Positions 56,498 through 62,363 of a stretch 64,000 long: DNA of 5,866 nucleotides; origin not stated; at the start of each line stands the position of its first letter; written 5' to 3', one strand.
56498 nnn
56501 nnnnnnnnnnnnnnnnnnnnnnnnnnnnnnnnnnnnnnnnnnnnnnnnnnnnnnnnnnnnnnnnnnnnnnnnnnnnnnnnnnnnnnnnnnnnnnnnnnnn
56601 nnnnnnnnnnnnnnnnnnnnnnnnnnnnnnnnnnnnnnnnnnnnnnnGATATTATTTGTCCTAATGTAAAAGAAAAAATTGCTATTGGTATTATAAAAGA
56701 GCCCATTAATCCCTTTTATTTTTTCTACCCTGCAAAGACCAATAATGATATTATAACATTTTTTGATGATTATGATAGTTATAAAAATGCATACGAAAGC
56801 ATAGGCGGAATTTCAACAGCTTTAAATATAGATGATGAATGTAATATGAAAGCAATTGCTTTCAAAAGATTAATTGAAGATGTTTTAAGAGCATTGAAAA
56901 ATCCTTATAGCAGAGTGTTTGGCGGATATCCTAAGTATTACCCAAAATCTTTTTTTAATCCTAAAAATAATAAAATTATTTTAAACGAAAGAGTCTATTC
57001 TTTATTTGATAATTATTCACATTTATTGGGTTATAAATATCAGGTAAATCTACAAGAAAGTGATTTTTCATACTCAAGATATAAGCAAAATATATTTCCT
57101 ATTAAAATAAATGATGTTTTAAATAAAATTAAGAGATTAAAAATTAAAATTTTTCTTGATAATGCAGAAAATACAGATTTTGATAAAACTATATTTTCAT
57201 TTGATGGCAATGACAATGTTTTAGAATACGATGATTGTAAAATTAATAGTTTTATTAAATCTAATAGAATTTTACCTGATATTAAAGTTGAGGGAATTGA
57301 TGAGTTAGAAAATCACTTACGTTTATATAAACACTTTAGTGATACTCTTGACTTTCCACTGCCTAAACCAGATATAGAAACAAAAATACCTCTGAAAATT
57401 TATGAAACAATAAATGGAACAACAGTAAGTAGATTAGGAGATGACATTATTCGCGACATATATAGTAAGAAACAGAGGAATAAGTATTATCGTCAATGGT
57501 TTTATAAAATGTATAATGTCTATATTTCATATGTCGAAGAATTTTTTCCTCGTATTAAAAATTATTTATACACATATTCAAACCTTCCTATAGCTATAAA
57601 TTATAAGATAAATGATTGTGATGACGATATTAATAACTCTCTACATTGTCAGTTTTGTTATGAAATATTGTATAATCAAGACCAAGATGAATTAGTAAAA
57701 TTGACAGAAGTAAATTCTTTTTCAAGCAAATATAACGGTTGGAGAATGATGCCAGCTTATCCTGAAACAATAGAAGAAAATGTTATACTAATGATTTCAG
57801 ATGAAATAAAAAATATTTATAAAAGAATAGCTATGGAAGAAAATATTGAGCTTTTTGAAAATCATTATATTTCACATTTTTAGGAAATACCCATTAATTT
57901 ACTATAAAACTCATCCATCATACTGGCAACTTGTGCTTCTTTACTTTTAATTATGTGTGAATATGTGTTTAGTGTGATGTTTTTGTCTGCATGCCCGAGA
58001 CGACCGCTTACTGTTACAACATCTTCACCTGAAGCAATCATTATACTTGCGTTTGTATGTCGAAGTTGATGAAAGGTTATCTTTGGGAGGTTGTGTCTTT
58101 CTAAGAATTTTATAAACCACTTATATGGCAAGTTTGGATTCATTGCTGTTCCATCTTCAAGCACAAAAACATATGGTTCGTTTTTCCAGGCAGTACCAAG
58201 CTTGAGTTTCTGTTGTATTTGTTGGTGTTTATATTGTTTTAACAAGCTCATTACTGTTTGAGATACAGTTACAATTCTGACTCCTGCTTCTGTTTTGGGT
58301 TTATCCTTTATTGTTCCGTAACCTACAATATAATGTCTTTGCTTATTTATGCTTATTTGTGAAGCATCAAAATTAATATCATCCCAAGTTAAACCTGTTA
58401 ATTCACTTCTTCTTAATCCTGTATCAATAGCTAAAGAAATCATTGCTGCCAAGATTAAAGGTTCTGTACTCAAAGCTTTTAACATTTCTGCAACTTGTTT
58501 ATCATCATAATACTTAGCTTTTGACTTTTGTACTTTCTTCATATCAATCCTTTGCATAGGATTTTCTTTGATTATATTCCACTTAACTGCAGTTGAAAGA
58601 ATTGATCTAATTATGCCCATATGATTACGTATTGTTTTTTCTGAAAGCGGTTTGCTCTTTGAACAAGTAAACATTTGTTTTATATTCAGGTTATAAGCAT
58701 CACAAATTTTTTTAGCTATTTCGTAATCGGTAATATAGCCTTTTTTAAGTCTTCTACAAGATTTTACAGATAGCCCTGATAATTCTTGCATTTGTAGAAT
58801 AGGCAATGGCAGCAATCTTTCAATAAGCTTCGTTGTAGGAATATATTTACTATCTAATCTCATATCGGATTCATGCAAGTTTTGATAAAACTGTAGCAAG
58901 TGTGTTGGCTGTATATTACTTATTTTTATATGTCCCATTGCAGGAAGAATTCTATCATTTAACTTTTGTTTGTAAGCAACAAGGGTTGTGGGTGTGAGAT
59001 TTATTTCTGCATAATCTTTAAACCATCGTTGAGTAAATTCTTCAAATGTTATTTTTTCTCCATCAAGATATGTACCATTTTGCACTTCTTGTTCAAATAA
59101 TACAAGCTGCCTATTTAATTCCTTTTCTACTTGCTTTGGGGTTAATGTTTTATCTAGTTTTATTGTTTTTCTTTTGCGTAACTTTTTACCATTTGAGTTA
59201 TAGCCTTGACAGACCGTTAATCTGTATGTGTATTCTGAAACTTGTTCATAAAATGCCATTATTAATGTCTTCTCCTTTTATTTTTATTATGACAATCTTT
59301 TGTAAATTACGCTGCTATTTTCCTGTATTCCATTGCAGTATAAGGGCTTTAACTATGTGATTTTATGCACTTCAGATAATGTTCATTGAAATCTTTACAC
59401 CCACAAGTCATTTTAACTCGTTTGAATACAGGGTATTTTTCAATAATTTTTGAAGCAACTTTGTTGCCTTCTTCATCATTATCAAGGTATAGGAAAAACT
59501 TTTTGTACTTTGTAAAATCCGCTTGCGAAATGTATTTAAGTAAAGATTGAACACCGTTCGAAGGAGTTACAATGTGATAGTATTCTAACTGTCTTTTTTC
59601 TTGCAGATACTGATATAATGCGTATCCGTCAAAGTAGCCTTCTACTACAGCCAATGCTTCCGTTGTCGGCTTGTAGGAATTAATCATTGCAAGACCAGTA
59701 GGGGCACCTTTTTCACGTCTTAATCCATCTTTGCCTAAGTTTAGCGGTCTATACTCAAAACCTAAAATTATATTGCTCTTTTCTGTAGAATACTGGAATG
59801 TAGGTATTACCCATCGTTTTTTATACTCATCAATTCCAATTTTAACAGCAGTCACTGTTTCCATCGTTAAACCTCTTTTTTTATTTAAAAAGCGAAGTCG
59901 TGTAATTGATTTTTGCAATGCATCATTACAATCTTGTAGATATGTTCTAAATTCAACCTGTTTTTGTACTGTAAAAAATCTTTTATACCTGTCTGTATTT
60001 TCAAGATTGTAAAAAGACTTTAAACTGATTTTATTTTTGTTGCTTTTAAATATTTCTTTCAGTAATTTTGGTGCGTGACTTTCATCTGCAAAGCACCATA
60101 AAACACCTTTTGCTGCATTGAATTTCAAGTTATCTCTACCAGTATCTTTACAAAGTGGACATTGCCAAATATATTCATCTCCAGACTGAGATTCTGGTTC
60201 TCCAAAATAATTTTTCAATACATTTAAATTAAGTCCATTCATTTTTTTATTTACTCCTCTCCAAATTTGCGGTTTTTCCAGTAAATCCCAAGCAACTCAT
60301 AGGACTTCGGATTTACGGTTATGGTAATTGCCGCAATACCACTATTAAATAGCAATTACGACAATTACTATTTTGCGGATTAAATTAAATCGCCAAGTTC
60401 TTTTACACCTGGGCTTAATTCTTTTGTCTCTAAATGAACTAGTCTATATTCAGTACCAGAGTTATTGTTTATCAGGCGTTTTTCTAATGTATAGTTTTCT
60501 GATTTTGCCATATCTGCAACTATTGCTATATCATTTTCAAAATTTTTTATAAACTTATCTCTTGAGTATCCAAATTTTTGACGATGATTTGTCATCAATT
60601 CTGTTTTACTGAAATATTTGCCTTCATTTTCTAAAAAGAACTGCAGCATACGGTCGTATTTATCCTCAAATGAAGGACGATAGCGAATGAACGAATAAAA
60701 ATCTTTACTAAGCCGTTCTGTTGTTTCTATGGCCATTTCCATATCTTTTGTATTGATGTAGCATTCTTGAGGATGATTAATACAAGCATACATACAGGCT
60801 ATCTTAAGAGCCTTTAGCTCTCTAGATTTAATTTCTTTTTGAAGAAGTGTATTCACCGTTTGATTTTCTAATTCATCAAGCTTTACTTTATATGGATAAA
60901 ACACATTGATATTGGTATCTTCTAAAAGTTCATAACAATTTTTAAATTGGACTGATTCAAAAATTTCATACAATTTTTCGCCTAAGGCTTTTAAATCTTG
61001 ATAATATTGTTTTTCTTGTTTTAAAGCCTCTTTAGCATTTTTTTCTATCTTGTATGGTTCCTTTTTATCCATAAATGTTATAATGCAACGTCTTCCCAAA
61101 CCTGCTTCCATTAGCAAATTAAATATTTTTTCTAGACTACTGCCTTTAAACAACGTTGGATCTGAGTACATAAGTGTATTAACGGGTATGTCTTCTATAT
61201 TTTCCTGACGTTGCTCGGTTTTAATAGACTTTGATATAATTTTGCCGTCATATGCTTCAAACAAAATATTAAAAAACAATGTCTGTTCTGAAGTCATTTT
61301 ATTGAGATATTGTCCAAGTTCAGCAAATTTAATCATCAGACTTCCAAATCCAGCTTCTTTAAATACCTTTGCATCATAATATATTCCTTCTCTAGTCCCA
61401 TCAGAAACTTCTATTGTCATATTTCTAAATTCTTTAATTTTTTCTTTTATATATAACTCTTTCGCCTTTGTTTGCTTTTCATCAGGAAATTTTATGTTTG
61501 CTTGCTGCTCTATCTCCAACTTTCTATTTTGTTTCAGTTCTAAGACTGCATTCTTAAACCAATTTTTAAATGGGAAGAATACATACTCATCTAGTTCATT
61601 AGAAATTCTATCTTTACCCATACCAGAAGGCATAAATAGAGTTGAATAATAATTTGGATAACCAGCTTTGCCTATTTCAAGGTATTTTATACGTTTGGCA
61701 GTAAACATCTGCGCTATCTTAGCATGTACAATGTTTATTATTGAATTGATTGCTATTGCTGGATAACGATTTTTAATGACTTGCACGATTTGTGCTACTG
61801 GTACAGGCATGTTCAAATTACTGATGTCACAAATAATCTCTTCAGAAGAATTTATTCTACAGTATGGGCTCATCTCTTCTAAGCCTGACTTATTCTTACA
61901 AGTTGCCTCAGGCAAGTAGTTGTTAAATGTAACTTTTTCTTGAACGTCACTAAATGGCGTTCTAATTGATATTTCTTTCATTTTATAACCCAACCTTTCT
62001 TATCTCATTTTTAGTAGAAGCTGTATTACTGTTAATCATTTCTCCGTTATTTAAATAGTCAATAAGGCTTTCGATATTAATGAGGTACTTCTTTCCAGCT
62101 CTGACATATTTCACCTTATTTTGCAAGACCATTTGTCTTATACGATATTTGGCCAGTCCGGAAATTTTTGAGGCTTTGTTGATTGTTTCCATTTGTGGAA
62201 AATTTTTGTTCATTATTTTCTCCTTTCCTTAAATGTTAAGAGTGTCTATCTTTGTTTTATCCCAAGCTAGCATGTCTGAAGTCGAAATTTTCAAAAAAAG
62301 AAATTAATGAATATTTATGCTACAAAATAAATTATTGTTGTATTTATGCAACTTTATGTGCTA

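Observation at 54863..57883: Island-borne 1006-aa gene with nuclease-like, NACHT-like NTPase and unassigned ~650-aa C-terminal regions: candidate single-gene NLR/STAND-type anti-phage system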

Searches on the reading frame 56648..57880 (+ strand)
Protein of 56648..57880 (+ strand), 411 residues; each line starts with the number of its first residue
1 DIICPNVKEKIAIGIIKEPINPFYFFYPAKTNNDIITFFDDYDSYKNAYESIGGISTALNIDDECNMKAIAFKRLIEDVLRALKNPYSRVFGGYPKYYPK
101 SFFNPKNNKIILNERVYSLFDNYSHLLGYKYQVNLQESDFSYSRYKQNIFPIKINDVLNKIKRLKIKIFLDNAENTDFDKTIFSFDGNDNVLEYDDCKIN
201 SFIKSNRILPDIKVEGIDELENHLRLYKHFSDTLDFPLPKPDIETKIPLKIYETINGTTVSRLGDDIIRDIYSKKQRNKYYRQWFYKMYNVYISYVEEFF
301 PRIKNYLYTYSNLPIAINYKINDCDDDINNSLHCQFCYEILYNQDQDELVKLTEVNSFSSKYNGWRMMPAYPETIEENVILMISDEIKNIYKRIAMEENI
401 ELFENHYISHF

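Call 55: predict_structure(alignment_id=A3)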
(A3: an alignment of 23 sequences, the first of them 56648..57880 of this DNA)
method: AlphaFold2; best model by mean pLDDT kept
length: 411 residues; sequences in the alignment: 23
mean_pLDDT: 78.4   pTM: 0.76
mean pLDDT of the five models: 78.4, 78.2, 78.0, 77.8, 75.8
residues with pLDDT >= 90: 116; 70-90: 187; 50-70: 76; < 50: 32
segments of 3 or more residues with pLDDT < 50: 88-101, 328-330, 370-372, 404-411
pLDDT, mean of each block of 10 residues (from residue 1): 54 72 67 78 73 53 67 72 55 36 72 90 88 78 84 96 93 87 73 82 90 91 93 93 87 89 87 86 90 90 91 93 60 75 92 87 63 74 85 85 47 26
secondary structure, 60 per line:
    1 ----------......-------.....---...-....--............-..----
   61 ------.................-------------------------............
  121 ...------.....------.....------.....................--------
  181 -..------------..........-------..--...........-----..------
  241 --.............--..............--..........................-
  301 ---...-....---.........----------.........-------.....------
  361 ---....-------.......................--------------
elements in order: E11-16 E24-28 E36-39 H42-53 H67-83 H109-123 E130-134 E141-145 H154-172 H196-205 H217-227 E243-255 E258-271 H274-299 H308-311 E315-323 E334-342 E350-354 E364-367 H375-397

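Call 60: search_solved_structures(query=A3, max_evalue=10)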
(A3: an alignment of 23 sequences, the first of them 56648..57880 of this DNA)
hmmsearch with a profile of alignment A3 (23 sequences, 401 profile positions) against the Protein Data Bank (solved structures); distinct sequences matched with E-value up to 10: 0.

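Call 61: fold_search(model_id=the predicted structure, library=pdb)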
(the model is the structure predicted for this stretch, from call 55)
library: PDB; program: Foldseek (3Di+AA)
matches with E <= 10: 112; with E <= 0.001: 0
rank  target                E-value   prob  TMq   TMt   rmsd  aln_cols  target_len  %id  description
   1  5m3h_B                3.1e-01  0.04  0.08  0.06  23.1       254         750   10  Bat influenza A/H17N10 polymerase bound to four heptad repeats of serine 5 phosphorylated Pol II CTD (released 2016-12-21)
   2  8yjp_A                9.8e-01  0.05  0.11  0.13  26.5       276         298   11  Cryo-EM structure of human apo GPR156 (released 2025-02-05)
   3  3wee_B                1.0e+00  0.02  0.08  0.08  24.3       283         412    7  Structure of the full-length yeast Arp7-Arp9 Heterodimer (released 2014-02-26)
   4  9bnm_A                1.2e+00  0.05  0.08  0.08  11.1       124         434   12  Cryo-EM structure of rhesus antibody 44715-a.01 in complex with HIV-1 Env BG505 DS-SOSIP (released 2025-05-07)
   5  8iei_A                1.4e+00  0.04  0.10  0.13  22.1       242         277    9  Cryo-EM structure of GPR156A/B of G-protein free GPR156 (local refine) (released 2024-02-14)
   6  9rs8_B                1.4e+00  0.01  0.06  0.06  23.8       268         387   10  human Fuzzy-Inturned (released 2025-07-30)
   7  8ieb_B                1.6e+00  0.06  0.12  0.16  18.6       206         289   10  Cryo-EM structure of GPR156 of GPR156-miniGo-scFv16 complex (local refine) (released 2024-02-14)
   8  9q6a_B                1.6e+00  0.03  0.08  0.14  20.1       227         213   10  Crystal structure of octameric COMMD-like protein MBK5214510 from Flavobacteriaceae bacterium (released 2025-10-01)
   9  2qej_C                1.7e+00  0.08  0.08  0.15  17.6       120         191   11  Crystal structure of a Staphylococcus aureus protein (SSL7) in complex with Fc of human IgA1 (released 2007-09-18)
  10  8iep_C                1.9e+00  0.03  0.10  0.13  20.7       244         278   10  Cryo-EM structure of GPR156C/D of G-protein free GPR156 (local refine) (released 2024-02-14)
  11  9msj_M                2.0e+00  0.02  0.08  0.08  20.5       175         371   13  de novo SigN RNA polymerase NTP-bound open complex (RPo+2A) (released 2025-08-13)
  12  8wmm_A                2.2e+00  0.03  0.08  0.04  21.3       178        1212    8  Structure of CbCas9-PcrIIC1 complex bound to 28-bp DNA substrate (20-nt complementary) (released 2024-06-05)
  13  1yuw                  2.2e+00  0.02  0.09  0.08  32.2       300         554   10  crystal structure of bovine hsc70(aa1-554)E213A/D214A mutant (released 2005-10-04)
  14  3ga8                  2.4e+00  0.18  0.06  0.32  14.8        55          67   14  Structure of the N-terminal domain of the E. coli protein MqsA (YgiT/b3021) (released 2010-01-12)
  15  8w1p_G                2.4e+00  0.04  0.10  0.12  15.1       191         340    4  Structure of Selenomonas sp. Cascade (SsCascade) (released 2024-08-07)
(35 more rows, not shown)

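Call 64: find_homologous_proteins(query=A3, max_evalue=0.001)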
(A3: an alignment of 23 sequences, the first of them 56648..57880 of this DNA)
Query A3 (23 sequences): 5220 candidates shared short words with the query, none scored E <= 0.001.

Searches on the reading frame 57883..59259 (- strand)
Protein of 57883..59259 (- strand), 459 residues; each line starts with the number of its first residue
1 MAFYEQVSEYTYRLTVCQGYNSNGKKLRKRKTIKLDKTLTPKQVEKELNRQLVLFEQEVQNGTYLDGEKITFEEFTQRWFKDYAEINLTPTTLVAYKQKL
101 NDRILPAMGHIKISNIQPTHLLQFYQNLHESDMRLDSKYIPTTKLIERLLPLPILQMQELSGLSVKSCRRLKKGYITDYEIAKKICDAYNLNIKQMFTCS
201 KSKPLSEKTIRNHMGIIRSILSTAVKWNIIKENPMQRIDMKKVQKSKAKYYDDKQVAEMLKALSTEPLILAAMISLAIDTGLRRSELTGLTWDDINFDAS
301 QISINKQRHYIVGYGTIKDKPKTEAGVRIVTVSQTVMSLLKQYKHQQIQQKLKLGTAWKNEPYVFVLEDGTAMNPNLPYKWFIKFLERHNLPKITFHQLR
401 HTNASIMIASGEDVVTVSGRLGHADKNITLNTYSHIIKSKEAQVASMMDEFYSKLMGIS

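Call 20: search_protein_families(library=pfam, proteins=[window:57883-59259:-], max_evalue=0.001)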
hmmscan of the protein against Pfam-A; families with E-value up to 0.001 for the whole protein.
window:57883-59259:- (459 aa): 4 families
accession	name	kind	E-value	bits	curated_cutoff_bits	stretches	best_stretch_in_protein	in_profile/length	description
PF00589.27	Phage_integrase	-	4.7e-26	92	27.1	1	252-436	4-168/172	Phage integrase family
PF14659.12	Phage_int_SAM_3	-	1.6e-14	54.3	22.6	1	71-128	1-57/58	Phage integrase, N-terminal SAM-like domain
PF13102.12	Phage_int_SAM_5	-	2e-06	28.5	22.3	1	179-236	44-94/98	Phage integrase SAM-like domain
PF22022.2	Phage_int_M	-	4.4e-05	24.1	27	0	72-127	1-55/96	Phage integrase central domain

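Call 67: find_encoding_contigs(protein=window:57883-59259:-, flank=6000, max_places=10)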
Protein window:57883-59259:- (459 aa): 11 contigs read that carry it; 3 places shown.
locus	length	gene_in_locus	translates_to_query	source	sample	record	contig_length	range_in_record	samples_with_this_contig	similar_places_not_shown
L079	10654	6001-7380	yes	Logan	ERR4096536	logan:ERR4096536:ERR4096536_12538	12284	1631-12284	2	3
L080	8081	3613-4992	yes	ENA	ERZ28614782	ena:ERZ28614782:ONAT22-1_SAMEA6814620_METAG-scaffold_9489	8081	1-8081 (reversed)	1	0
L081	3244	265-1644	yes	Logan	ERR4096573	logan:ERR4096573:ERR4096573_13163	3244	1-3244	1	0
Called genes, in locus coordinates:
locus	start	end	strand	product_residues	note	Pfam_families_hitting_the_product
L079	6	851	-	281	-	-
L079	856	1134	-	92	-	PF14373:Imm_superinfect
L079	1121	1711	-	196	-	PF03167:UDG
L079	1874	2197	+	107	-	PF13560:HTH_31, PF12844:HTH_19, PF13443:HTH_26, PF01381:HTH_3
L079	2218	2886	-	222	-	-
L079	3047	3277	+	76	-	-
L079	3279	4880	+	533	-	-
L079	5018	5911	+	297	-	PF13662:Toprim_4 (faint), PF01751:Toprim (weak), PF13155:Toprim_2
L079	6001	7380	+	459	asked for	PF14659:Phage_int_SAM_3, PF13102:Phage_int_SAM_5 (weak), PF00589:Phage_integrase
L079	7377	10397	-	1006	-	PF13588:HSDR_N_2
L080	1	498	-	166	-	?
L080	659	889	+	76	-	-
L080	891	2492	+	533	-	-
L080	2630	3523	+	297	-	PF13662:Toprim_4 (faint), PF01751:Toprim (weak), PF13155:Toprim_2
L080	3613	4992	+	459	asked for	PF14659:Phage_int_SAM_3, PF13102:Phage_int_SAM_5 (weak), PF00589:Phage_integrase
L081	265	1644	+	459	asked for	PF14659:Phage_int_SAM_3, PF13102:Phage_int_SAM_5 (weak), PF00589:Phage_integrase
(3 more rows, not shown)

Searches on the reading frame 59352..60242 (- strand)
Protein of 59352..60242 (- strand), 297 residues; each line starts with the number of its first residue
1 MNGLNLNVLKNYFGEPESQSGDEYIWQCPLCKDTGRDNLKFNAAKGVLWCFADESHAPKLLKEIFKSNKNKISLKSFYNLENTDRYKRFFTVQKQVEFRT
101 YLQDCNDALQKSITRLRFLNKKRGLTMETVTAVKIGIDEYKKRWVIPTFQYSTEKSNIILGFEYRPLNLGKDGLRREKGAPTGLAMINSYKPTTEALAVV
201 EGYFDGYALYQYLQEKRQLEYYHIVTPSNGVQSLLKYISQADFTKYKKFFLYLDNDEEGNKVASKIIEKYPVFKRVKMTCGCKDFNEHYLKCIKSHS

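Call 20: search_protein_families(library=pfam, proteins=[window:59352-60242:-], max_evalue=0.001)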
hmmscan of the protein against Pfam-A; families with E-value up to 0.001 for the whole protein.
window:59352-60242:- (297 aa): 3 families
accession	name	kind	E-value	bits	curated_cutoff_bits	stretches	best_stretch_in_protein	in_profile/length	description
PF13155.12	Toprim_2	-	3.3e-08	34.2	22.1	1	199-287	2-86/88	Toprim-like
PF01751.28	Toprim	-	3.4e-07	30.8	23.1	1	197-269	2-83/96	Toprim domain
PF13662.12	Toprim_4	-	1.6e-05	25.5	25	1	197-270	3-74/85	Toprim domain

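Call 63: search_protein_families(library=phrogs, proteins=[window:59352-60242:-], max_evalue=0.001)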
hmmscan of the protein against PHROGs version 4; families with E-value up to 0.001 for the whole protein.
window:59352-60242:- (297 aa): 1 family
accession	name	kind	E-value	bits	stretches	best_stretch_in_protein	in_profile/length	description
phrog_239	-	DNA, RNA and nucleotide metabolism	8.6e-24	85.5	1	15-291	32-298/801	DNA primase/helicase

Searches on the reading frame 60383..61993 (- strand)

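Call 20: search_protein_families(library=pfam, proteins=[window:60383-61993:-], max_evalue=0.001)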
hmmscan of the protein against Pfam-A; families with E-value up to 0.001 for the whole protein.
window:60383-61993:- (537 aa): 1 family
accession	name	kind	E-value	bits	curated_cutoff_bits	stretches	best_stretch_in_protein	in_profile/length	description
PF13148.11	DUF3987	-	1.3e-05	25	27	1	156-426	89-352/364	Protein of unknown function (DUF3987)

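Call 63: search_protein_families(library=phrogs, proteins=[window:60383-61993:-], max_evalue=0.001)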
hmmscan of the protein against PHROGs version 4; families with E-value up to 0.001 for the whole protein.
window:60383-61993:- (537 aa): 1 family
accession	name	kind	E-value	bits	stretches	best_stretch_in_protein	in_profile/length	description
phrog_2135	-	DNA, RNA and nucleotide metabolism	2.1e-27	96.8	1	67-437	14-386/713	DNA primase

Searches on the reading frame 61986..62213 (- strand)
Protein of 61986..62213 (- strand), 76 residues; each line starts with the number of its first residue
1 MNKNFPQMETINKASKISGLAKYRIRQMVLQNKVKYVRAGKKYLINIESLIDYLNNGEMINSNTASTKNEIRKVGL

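Call 20: search_protein_families(library=pfam, proteins=[window:61986-62213:-], max_evalue=0.001)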
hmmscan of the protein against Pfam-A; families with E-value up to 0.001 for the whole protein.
window:61986-62213:- (76 aa): 1 family
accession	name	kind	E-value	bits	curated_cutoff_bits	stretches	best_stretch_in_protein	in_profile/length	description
PF12728.13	HTH_17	-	8.4e-05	23.2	27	1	10-56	3-49/51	Helix-turn-helix domain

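Call 63: search_protein_families(library=phrogs, proteins=[window:61986-62213:-], max_evalue=0.001)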
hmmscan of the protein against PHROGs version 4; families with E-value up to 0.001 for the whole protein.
window:61986-62213:- (76 aa): 0 families
